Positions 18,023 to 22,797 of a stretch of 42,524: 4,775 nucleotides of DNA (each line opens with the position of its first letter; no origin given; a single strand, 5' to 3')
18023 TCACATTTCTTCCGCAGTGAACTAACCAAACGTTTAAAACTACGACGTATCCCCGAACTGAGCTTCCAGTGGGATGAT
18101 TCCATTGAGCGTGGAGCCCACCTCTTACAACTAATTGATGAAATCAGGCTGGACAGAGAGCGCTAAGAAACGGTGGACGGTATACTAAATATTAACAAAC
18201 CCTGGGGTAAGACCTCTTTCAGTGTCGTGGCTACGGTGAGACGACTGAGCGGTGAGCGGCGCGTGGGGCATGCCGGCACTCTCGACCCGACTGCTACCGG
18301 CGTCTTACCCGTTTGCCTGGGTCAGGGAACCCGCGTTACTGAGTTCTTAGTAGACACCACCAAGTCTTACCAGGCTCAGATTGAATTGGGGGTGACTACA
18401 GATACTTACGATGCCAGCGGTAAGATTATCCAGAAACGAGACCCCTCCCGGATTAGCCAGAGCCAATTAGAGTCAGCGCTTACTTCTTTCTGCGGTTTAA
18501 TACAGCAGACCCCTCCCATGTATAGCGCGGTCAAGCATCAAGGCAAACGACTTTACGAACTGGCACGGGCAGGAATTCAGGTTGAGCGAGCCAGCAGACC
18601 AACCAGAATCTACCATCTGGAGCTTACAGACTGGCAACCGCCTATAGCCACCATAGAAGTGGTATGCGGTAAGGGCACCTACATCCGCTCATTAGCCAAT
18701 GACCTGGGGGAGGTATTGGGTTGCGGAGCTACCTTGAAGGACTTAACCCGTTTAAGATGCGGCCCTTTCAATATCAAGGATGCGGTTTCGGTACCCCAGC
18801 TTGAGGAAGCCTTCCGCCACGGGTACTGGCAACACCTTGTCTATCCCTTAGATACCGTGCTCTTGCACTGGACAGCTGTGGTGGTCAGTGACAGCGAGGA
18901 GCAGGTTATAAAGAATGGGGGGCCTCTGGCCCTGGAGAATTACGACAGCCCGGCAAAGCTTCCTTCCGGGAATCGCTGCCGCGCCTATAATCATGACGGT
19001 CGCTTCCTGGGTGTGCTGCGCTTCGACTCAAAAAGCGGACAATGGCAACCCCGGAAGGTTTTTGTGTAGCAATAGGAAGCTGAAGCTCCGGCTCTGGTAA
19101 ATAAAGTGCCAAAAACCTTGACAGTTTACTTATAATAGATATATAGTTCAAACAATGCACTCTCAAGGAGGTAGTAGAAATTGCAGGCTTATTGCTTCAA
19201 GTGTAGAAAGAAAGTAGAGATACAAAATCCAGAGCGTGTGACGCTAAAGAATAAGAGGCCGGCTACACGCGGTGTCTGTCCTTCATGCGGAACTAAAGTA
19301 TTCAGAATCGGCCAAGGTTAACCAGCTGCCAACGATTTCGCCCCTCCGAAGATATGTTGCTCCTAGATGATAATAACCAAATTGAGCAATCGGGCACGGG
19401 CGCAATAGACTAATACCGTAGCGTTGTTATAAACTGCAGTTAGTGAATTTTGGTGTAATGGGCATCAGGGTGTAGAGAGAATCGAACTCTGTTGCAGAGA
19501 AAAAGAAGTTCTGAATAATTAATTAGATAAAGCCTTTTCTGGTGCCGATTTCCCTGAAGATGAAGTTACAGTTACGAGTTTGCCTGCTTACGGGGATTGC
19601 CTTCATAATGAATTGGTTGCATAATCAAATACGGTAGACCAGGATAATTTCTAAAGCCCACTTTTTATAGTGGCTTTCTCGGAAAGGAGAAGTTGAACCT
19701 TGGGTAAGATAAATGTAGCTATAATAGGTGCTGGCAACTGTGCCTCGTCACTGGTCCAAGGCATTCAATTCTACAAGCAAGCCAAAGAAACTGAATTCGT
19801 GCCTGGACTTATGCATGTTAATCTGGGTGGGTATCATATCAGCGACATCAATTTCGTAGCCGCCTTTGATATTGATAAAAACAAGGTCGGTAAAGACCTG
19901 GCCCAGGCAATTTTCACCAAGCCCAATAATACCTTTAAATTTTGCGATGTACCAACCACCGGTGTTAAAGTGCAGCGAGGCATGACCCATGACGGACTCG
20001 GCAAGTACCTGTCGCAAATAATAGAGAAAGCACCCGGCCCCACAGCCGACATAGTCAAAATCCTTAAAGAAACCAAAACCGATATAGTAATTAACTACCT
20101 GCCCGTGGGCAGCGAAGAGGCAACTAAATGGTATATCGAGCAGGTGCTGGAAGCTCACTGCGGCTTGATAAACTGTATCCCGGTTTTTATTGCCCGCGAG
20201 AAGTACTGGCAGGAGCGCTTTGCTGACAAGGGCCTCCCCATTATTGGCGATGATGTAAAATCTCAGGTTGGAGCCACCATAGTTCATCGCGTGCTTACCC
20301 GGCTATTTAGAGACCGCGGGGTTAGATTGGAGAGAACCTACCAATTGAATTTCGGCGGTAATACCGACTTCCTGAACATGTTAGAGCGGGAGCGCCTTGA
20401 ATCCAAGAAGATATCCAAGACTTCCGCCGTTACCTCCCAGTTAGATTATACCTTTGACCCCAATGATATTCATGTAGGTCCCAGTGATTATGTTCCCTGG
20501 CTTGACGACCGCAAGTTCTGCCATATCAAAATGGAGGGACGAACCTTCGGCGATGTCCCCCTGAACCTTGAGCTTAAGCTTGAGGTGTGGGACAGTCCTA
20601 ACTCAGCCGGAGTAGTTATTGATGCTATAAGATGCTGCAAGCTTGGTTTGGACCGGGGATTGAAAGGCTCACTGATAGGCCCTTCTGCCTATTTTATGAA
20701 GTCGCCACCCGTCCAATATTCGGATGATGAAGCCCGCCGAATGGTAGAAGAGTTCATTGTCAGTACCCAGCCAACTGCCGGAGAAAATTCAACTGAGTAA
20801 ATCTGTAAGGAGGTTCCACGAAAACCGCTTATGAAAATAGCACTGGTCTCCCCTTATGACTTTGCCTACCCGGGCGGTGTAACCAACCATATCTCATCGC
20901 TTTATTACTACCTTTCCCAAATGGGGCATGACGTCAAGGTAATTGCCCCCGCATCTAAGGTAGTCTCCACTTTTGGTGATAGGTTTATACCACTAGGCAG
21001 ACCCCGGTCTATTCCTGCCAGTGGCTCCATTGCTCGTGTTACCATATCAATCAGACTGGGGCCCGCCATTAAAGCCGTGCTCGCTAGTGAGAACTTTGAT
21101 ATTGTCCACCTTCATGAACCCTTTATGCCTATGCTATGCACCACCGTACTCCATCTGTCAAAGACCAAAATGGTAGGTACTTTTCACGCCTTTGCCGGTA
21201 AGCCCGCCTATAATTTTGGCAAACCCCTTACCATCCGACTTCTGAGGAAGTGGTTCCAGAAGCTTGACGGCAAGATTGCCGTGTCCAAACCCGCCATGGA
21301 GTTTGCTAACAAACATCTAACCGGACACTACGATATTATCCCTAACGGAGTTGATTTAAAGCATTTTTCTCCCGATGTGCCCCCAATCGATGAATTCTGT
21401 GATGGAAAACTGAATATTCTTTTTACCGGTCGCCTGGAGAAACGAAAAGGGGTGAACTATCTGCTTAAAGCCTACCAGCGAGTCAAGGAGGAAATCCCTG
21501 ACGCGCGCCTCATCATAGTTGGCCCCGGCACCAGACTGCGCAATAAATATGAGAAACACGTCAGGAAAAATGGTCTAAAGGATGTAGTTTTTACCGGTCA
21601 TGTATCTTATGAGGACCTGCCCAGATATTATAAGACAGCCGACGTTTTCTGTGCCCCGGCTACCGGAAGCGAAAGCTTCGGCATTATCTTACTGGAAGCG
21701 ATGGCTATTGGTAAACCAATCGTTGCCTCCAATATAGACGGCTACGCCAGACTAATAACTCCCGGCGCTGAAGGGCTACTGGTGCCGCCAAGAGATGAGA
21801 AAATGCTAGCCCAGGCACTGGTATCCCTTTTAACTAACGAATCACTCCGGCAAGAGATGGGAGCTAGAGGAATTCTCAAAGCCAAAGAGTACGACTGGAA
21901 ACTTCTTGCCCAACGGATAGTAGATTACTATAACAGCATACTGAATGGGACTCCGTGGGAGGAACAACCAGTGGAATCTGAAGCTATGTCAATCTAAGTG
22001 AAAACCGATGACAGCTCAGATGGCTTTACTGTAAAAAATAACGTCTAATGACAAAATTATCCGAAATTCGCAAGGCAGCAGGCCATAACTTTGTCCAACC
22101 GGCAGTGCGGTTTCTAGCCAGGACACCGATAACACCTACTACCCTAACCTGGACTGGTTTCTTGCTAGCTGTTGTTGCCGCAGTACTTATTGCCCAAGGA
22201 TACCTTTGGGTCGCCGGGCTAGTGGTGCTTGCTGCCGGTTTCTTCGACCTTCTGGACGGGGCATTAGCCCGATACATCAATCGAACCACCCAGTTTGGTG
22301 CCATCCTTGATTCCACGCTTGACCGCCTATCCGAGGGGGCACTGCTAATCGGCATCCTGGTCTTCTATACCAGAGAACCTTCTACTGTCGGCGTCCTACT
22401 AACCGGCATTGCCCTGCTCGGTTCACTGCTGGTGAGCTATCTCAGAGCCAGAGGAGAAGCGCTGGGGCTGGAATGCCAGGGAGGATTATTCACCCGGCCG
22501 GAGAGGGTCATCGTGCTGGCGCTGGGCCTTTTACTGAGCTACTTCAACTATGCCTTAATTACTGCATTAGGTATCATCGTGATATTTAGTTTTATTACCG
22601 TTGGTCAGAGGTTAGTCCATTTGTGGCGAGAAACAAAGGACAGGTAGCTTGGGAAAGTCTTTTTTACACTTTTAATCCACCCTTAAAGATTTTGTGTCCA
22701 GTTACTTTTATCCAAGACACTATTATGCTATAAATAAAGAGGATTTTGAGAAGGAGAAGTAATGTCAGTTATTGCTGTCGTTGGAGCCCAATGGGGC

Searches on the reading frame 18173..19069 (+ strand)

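Call 25: search_protein_families(library=pfam, proteins=[window:18173-19069:+], max_evalue=0.00001)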
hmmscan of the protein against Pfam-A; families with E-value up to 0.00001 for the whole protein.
window:18173-19069:+ (298 aa): 2 families
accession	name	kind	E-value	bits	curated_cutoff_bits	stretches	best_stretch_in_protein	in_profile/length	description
PF01509.24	TruB_N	-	6.8e-58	195.7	27.3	1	23-171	1-149/149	TruB family pseudouridylate synthase (N terminal domain)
PF16198.10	TruB_C_2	-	3.7e-12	46.6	29.3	1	172-230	1-65/66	tRNA pseudouridylate synthase B C-terminal domain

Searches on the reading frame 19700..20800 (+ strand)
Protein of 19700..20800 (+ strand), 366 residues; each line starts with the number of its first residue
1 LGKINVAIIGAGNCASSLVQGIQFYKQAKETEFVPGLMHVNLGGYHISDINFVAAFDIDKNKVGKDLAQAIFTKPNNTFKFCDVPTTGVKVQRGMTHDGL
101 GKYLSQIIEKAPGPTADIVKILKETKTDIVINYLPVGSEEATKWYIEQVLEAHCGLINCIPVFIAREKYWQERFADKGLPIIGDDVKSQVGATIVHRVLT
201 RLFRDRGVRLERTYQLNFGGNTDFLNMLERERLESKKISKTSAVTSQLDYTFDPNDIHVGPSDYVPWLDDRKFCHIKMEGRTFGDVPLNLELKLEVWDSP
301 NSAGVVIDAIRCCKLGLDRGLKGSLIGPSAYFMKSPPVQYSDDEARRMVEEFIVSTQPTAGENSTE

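Call 25: search_protein_families(library=pfam, proteins=[window:19700-20800:+], max_evalue=0.00001)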
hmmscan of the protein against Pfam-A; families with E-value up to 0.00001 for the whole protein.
window:19700-20800:+ (366 aa): 1 family
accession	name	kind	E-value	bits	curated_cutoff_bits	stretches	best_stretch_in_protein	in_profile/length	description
PF01658.22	Inos-1-P_synth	-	3e-38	130.7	27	1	191-299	1-107/107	Myo-inositol-1-phosphate synthase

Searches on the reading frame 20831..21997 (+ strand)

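Call 25: search_protein_families(library=pfam, proteins=[window:20831-21997:+], max_evalue=0.00001)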
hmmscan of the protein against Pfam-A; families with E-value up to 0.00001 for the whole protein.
window:20831-21997:+ (388 aa): 6 families
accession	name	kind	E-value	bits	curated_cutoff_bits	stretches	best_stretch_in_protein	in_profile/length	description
PF00534.26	Glycos_transf_1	-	1.3e-42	145.6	26.4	1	192-347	14-169/172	Glycosyl transferases group 1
PF13692.12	Glyco_trans_1_4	-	1.7e-40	139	27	1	195-336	3-142/142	Glycosyl transferases group 1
PF13439.12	Glyco_transf_4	-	3.1e-22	79.8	28.5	1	14-177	1-169/170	Glycosyltransferase Family 4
PF13524.12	Glyco_trans_1_2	-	7.5e-11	42.6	25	1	217-363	8-142/144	Glycosyl transferase-like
PF13579.12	Glyco_trans_4_4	-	5e-09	37.1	29.7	1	15-172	1-157/158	Glycosyl transferase 4-like domain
PF20706.3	GT4-conflict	-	2.2e-07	30.6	26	1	184-319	192-335/385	Family 4 Glycosyltransferase in conflict systems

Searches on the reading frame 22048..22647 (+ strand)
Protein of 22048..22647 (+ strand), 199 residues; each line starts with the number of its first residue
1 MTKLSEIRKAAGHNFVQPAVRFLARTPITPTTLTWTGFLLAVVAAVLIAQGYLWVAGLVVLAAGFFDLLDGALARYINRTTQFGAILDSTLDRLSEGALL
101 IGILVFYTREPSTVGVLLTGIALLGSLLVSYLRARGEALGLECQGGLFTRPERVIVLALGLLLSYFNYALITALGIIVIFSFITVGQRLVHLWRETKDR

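Call 26: search_protein_families(library=pfam, proteins=[window:22048-22647:+], max_evalue=0.00001)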
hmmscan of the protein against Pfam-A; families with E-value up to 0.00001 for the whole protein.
window:22048-22647:+ (199 aa): 1 family
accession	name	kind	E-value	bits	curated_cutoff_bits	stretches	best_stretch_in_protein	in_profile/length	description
PF01066.26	CDP-OH_P_transf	-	9.8e-17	62.2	22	1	29-171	3-138/152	CDP-alcohol phosphatidyltransferase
